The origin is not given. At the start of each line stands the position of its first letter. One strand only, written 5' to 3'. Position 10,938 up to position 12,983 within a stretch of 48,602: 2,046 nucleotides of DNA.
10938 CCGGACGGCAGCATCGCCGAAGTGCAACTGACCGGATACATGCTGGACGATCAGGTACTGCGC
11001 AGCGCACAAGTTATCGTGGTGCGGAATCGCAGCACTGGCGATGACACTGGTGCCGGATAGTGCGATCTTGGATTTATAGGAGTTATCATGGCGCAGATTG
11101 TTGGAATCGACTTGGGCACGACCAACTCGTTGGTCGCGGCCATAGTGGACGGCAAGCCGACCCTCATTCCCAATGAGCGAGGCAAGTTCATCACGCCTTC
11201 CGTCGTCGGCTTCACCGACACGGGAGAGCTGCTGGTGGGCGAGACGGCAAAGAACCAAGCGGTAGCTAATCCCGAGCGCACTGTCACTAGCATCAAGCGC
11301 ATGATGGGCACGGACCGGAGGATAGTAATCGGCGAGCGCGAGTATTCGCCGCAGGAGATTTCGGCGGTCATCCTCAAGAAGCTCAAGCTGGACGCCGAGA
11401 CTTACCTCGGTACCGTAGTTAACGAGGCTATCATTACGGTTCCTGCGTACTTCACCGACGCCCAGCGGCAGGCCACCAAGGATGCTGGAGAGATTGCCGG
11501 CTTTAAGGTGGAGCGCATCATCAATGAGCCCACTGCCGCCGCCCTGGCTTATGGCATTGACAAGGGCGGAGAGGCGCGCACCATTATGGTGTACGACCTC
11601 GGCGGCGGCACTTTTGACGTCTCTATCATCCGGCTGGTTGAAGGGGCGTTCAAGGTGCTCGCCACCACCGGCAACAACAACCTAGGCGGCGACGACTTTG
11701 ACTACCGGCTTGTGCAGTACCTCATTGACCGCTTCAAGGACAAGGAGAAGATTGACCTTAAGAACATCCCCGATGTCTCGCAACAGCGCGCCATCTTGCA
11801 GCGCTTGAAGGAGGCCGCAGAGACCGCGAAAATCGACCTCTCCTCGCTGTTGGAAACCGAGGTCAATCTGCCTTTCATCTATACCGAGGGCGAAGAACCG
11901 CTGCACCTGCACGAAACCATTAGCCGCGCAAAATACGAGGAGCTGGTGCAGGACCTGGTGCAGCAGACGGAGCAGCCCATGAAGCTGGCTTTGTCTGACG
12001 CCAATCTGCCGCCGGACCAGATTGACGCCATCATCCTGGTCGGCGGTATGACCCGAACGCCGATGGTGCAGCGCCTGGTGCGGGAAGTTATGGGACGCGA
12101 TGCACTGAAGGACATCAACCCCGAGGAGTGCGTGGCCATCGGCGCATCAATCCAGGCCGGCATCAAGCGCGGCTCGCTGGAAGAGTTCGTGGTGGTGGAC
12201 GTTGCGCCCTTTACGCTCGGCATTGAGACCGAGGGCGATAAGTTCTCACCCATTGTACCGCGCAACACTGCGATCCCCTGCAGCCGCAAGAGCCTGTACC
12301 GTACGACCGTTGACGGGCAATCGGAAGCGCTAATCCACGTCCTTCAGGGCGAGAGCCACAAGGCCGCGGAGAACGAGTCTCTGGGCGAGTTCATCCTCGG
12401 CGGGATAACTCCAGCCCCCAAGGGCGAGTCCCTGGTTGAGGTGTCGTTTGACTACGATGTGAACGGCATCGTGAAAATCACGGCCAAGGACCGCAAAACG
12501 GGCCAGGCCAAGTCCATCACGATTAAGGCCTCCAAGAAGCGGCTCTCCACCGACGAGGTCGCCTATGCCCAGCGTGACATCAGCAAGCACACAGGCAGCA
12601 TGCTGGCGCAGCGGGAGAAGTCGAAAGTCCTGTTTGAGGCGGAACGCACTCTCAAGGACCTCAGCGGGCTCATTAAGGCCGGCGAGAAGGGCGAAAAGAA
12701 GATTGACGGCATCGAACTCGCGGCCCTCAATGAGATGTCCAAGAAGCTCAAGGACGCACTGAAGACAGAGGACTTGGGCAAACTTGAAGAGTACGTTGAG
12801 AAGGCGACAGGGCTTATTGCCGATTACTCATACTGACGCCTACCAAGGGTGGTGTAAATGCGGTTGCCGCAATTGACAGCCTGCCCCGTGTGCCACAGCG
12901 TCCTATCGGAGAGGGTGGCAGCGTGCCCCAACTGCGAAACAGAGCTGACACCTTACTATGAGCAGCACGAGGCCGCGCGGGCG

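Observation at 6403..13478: Self-contained non-canonical Hsp70 module: giant TPR/J-like protein + GrpE-like + short DnaK paralog + zinc-ribbon/TPR protein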

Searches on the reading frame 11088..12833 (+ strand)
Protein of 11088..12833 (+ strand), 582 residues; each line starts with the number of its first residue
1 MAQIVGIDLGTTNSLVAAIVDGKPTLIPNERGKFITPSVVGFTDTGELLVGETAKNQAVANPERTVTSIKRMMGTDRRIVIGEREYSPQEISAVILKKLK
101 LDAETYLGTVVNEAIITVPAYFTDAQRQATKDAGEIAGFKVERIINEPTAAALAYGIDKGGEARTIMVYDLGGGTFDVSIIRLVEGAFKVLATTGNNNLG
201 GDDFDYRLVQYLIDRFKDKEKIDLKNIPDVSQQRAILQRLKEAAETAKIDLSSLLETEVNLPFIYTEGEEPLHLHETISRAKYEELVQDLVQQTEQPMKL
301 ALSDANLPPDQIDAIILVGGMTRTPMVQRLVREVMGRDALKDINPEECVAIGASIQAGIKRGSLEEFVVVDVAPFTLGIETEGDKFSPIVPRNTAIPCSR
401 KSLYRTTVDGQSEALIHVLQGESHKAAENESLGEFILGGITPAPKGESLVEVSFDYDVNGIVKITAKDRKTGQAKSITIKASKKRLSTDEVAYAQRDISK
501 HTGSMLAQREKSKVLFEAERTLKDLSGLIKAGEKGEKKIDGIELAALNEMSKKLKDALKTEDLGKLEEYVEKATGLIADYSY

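Call 4: search_protein_families(library=pfam, proteins=[window:11088-12833:+], max_evalue=0.1)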
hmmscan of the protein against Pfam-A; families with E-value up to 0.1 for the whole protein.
window:11088-12833:+ (582 aa): 3 families
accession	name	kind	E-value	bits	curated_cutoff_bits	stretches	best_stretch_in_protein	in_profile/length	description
PF00012.26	HSP70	-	9.4e-187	622.3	20.6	1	4-573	1-586/599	Hsp70 protein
PF06723.19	MreB_Mbl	-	2.1e-16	60.1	27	1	4-355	3-317/327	MreB/Mbl protein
PF02782.22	FGGY_C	-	0.0015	18.8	27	1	308-359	146-196/198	FGGY family of carbohydrate kinases, C-terminal domain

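Call 5: search_protein_families(library=ncbifam, proteins=[window:11088-12833:+], max_evalue=0.1)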
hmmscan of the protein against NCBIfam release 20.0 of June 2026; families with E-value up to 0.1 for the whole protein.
window:11088-12833:+ (582 aa): 15 families
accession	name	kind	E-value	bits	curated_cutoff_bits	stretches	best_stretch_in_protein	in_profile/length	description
NF001413.0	PRK00290.1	equivalog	1.3e-206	687.8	648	1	1-573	1-583/625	molecular chaperone DnaK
TIGR02350.1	prok_dnaK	equivalog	2.7e-200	666.7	822.55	1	3-572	1-582/596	molecular chaperone DnaK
NF009947.0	PRK13411.1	equivalog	4.6e-188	626.4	1002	1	1-545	1-568/662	molecular chaperone DnaK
NF009946.0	PRK13410.1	equivalog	3.6e-180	600.4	1019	2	83-570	107-587/669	molecular chaperone DnaK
TIGR01991.1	HscA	equivalog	3.8e-147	491.3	708.55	1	4-573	1-573/600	Fe-S protein assembly chaperone HscA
NF003520.0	PRK05183.1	subfamily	1.9e-145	485.8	620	2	83-573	122-593/621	Fe-S protein assembly chaperone HscA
NF002399.0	PRK01433.1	equivalog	1.1e-96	324.8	743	1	4-570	21-563/595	Fe-S protein assembly chaperone HscA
NF008673.0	PRK11678.1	equivalog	3.3e-23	82.3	331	2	222-337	320-425/450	molecular chaperone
NF010539.0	PRK13927.1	subfamily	2.1e-17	63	293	1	4-353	8-322/339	rod shape-determining protein MreB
TIGR00904.1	mreB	subfamily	4.8e-15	55.4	365.75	1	4-353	4-322/334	MreB/Mrl family cell shape determining protein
NF011660.0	PRK15080.1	equivalog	9.5e-12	44.7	182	1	94-184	77-161/277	ethanolamine utilization protein EutJ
NF010540.1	PRK13929.1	exception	1.6e-11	43.9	515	1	4-216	6-197/334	rod-share determining protein MreBH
TIGR02529.1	EutJ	subfamily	5.2e-11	42.5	152.1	1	93-196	43-140/239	ethanolamine utilization protein EutJ family protein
NF053558.1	BeeR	equivalog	6.9e-05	22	530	1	4-242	2-233/349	BeeR family actin-like protein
TIGR01312.1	XylB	equivalog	0.0067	15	380.25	1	310-364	389-442/481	xylulokinase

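Call 18: find_homologous_proteins(query=window:11088-12833:+, max_evalue=1e-50)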
Query window:11088-12833:+ (582 aa): 8000 proteins with E <= 1e-50 among 8000 candidates; the best 120 are listed.
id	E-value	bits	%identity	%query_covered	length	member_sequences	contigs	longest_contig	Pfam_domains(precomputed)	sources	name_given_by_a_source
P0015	0.0e+0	1200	95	100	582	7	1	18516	PF00012.27,PF06723.20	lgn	-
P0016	0.0e+0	1118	87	100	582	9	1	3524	PF00012.27,PF06723.20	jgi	jgi:molecular chaperone DnaK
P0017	0.0e+0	1098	86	100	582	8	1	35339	PF00012.27,PF06723.20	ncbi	-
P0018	0.0e+0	1063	84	100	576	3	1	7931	PF00012.27,PF06723.20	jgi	jgi:molecular chaperone DnaK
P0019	0.0e+0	1053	83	100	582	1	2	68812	PF00012.27,PF02782.23,PF06723.20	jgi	-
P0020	0.0e+0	1051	83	100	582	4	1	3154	PF00012.27,PF06723.20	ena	-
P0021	0.0e+0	1050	82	100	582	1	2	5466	PF00012.27,PF02782.23,PF06723.20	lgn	-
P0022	0.0e+0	1050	82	100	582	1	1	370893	PF00012.27,PF06723.20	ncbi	-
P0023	0.0e+0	1042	82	100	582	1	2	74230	PF00012.27,PF06723.20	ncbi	-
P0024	1.3e-282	956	75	100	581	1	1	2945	PF00012.27,PF06723.20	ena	-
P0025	4.7e-282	955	75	100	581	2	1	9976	PF00012.27,PF06723.20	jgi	jgi:molecular chaperone DnaK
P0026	5.8e-281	951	74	100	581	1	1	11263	PF00012.27,PF06723.20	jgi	jgi:molecular chaperone DnaK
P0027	2.6e-280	949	75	100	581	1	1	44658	PF00012.27,PF06723.20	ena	-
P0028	6.2e-280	948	74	100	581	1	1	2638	PF00012.27,PF06723.20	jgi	jgi:molecular chaperone DnaK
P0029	1.0e-279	947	74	100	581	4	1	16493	PF00012.27,PF06723.20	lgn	-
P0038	9.9e-278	940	73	100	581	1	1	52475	PF00012.27,PF06723.20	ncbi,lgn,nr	ncbi:molecular chaperone DnaK [bacterium]|nr:molecular chaperone DnaK [bacterium]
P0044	2.1e-275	933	73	100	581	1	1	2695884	PF00012.27,PF06723.20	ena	-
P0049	8.5e-274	927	72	100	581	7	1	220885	PF00012.27,PF06723.20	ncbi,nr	ncbi:molecular chaperone DnaK [bacterium]|nr:molecular chaperone DnaK [bacterium]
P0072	1.2e-258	877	70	100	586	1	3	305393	PF00012.27,PF02782.23,PF06723.20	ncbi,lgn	-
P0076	4.1e-253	859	67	100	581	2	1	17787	PF00012.27,PF06723.20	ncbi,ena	-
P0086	7.9e-213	726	63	90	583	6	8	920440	PF00012.27,PF06723.20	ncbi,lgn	ncbi:MAG: molecular chaperone DnaK [bacterium JZ-2024 1]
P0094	2.6e-203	695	65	86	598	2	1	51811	PF00012.27,PF06723.20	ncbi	-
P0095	3.1e-203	695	56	99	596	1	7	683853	PF00012.27,PF06723.20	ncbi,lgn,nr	ncbi:MAG: Chaperone protein DnaK [bacterium]|nr:Chaperone protein DnaK [bacterium]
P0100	1.1e-201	689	63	86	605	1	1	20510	PF00012.27,PF06723.20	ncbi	-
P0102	2.1e-201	688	64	86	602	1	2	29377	PF00012.27,PF06723.20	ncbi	-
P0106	7.9e-201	687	65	85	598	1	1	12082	PF00012.27,PF06723.20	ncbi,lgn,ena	-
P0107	1.0e-200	686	63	85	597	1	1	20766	PF00012.27,PF06723.20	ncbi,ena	-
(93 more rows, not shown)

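Call 19: search_solved_structures(query=window:11088-12833:+, max_evalue=1e-50, show_alignments=1)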
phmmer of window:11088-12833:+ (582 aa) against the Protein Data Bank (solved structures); distinct sequences matched with E-value up to 1e-50: 115 (the best 60 are shown).
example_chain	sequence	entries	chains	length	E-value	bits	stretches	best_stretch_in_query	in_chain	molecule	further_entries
2v7y_A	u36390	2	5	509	1.2e-159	535.8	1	1-504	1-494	CHAPERONE PROTEIN DNAK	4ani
2kho_A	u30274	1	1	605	1.8e-152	512.1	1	81-571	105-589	Heat shock protein 70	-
7kru_B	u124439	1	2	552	6e-152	510.4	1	1-499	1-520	Chaperone protein DnaK fused with substrate peptide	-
7krw_C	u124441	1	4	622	8e-152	509.9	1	81-571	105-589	Chaperone protein DnaK fused with substrate peptide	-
7kzi_A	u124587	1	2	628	8.4e-152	509.9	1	81-571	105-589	Chaperone protein DnaK fused with substrate peptide,Chaperone protein DnaK fused with subs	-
7kzu_A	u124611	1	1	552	1.1e-151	509.5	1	3-499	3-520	Chaperone protein DnaK fused with substrate peptide,Chaperone protein DnaK fused with subs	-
7krv_B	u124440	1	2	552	4.8e-151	507.4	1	1-499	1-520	Chaperone protein DnaK fused with substrate peptide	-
4b9q_A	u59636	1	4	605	5.5e-151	507.2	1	81-571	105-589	CHAPERONE PROTEIN DNAK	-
7ko2_A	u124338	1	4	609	5.7e-151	507.1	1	81-571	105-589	Chaperone protein DnaK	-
5nro_A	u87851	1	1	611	5.8e-151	507.1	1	81-571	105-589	Chaperone protein DnaK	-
7krt_A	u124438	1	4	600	5.9e-151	507.1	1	80-570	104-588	Chaperone protein DnaK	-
6w6e_I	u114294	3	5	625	7.4e-151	506.8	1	1-572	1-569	Chaperone protein DnaK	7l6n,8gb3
4rtf_D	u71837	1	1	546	2.5e-150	505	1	1-518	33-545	Chaperone protein DnaK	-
4jn4_A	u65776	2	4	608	3.8e-147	494.5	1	80-571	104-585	Chaperone protein DnaK | Hsp70 CHAPERONE DnaK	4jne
9dvi_B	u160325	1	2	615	7.5e-145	486.9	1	1-572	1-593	Chaperone protein DnaK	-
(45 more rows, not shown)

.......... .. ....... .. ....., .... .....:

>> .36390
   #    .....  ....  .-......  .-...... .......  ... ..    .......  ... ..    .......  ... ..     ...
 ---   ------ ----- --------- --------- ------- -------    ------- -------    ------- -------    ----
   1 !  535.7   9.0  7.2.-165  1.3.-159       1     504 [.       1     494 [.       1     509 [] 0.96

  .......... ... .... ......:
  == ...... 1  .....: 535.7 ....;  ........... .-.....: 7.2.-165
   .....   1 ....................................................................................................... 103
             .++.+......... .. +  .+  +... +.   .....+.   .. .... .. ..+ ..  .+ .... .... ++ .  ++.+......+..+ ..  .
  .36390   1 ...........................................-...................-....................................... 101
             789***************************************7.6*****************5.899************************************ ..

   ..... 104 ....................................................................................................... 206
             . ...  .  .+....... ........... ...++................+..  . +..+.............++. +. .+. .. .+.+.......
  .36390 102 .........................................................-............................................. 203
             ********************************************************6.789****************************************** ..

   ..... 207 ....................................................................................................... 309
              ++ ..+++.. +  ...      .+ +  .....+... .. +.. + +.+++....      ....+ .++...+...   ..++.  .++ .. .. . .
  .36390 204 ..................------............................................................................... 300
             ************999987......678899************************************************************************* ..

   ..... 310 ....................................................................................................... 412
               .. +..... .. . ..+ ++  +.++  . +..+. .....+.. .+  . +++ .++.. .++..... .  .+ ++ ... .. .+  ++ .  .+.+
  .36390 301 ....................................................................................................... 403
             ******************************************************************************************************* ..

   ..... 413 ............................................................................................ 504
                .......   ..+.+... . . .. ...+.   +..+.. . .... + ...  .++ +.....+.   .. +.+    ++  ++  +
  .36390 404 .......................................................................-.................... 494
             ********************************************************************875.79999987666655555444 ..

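Call 20: find_encoding_contigs(protein=P0044, flank=10000, max_places=1)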
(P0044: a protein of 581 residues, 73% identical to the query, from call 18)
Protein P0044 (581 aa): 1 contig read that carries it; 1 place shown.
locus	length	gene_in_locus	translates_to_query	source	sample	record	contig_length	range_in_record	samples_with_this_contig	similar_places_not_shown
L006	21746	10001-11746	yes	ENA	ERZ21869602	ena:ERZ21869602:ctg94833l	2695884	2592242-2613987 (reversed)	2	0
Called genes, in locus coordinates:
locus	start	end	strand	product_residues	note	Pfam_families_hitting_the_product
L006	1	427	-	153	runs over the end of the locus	PF02416:TatA_B_E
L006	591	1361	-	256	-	PF19630:DUF6134 (weak)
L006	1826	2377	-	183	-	-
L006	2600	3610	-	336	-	PF01509:TruB_N, PF16198:TruB_C_2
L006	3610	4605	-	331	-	PF01368:DHH, PF02272:DHHA1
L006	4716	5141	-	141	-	PF02033:RBFA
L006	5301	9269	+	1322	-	PF07719:TPR_2 (faint), PF13428:TPR_14 (faint), PF13432:TPR_16 (faint), PF14559:TPR_19 (faint), PF23914:TPR_CcmH_CycH (faint), PF00515:TPR_1 (faint), PF13181:TPR_8 (faint), PF13431:TPR_17 (faint), +2 more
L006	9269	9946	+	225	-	PF01025:GrpE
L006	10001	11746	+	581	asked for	PF00012:HSP70, PF06723:MreB_Mbl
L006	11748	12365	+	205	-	-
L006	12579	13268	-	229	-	PF12762:DDE_Tnp_IS1595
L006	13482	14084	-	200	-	-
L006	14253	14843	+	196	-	-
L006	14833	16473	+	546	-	PF01555:N6_N4_Mtase, PF04471:Mrr_cat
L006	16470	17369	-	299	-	PF12760:Zn_ribbon_IS1595, PF12762:DDE_Tnp_IS1595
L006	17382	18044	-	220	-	-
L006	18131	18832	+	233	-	-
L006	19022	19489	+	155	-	PF06445:GyrI-like, PF14526:Cass2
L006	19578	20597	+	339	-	PF06445:GyrI-like, PF14526:Cass2 (weak)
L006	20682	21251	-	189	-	-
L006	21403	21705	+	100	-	-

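Call 21: find_encoding_contigs(protein=P0086, flank=10000, max_places=1)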
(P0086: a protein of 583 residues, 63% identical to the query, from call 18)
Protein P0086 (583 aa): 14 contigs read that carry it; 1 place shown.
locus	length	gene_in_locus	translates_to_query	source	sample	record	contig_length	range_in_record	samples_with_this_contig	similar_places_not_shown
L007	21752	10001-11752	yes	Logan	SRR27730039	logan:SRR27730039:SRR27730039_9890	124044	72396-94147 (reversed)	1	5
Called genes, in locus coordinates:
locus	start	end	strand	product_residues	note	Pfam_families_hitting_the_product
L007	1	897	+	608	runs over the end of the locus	PF07719:TPR_2 (faint), PF13181:TPR_8 (faint), PF14559:TPR_19 (faint), PF01436:NHL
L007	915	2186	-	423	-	PF00483:NTP_transferase, PF12804:NTP_transf_3, PF25084:LbH_EIF2B (faint), PF25087:GMPPB_C, PF00132:Hexapep, PF14602:Hexapep_2 (weak)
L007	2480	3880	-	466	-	PF13231:PMT_2 (weak)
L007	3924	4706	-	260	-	PF00378:ECH_1, PF16113:ECH_2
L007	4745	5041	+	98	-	PF01037:AsnC_trans_reg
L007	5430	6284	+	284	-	PF07963:N_methyl (weak), PF22434:PilW_C (weak)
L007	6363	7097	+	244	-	PF00005:ABC_tran, PF13304:AAA_21 (faint)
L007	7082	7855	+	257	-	-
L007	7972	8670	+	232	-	-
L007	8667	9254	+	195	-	PF07963:N_methyl (weak), PF22434:PilW_C (weak)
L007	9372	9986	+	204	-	PF01025:GrpE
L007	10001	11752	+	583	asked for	PF00012:HSP70, PF06723:MreB_Mbl, PF00012:HSP70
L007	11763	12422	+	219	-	PF18912:DZR_2 (weak)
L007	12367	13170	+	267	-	PF22435:MRM3-like_sub_bind, PF08032:SpoU_sub_bind, PF00588:SpoU_methylase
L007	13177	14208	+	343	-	PF03308:MeaB, PF02492:cobW (faint)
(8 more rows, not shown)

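Call 22: find_encoding_contigs(protein=P0095, flank=10000, max_places=1)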
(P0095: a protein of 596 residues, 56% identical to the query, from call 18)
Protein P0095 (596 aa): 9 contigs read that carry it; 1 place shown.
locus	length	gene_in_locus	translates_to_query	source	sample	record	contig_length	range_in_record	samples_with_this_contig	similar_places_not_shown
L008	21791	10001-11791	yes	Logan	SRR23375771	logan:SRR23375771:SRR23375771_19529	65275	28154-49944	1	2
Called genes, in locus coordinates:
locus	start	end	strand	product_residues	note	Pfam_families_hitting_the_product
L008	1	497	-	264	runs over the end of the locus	-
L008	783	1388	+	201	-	-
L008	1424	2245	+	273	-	-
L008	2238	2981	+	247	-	PF07505:DUF5131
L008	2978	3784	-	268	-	PF01061:ABC2_membrane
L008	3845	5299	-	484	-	PF02878:PGM_PMM_I, PF02879:PGM_PMM_II, PF02880:PGM_PMM_III, PF00408:PGM_PMM_IV (weak)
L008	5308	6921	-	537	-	PF27249:MJ0330_N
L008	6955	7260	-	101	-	-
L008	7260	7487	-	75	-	-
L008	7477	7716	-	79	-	PF13384:HTH_23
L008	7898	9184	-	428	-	-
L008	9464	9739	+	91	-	-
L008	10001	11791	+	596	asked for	PF00012:HSP70, PF06723:MreB_Mbl, PF00012:HSP70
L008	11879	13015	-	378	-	PF13527:Acetyltransf_9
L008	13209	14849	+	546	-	PF02646:RmuC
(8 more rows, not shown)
